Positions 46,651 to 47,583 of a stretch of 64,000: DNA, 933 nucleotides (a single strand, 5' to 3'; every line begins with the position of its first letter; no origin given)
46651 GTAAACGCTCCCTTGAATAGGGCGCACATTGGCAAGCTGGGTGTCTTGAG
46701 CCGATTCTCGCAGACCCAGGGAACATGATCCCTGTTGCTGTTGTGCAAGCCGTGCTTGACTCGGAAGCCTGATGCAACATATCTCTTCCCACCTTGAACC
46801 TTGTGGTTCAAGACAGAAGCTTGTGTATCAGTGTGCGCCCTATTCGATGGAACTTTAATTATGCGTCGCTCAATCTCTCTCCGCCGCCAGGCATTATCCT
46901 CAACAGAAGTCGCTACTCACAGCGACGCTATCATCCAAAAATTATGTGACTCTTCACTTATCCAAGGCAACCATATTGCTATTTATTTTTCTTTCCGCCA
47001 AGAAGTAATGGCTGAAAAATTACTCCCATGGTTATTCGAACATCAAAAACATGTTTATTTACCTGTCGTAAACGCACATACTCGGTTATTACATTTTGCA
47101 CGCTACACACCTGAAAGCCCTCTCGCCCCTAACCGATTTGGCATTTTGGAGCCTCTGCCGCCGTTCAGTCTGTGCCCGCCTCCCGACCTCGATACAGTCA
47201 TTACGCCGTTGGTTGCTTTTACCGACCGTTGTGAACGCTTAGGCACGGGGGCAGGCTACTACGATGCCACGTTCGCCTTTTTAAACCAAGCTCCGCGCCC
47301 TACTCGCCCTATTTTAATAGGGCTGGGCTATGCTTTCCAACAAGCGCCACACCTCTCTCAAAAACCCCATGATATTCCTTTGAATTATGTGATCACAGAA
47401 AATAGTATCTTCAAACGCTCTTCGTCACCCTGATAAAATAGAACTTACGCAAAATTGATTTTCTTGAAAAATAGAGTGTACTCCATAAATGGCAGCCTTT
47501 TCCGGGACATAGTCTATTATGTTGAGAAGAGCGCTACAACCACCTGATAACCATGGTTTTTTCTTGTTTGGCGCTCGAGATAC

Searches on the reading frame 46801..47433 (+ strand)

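Call 96: search_protein_families(library=ncbifam, proteins=[window:46801-47433:+], max_evalue=0.001)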
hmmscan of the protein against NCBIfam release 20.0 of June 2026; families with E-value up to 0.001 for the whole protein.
window:46801-47433:+ (210 aa): 2 families
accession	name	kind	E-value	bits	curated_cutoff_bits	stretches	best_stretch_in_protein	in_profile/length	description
TIGR02727.1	MTHFS_bact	equivalog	1.1e-42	146.1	84.9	1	21-200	4-182/182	5-formyltetrahydrofolate cyclo-ligase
NF007661.0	PRK10333.1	equivalog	4.3e-22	78.9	343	1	21-204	14-196/198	5-formyltetrahydrofolate cyclo-ligase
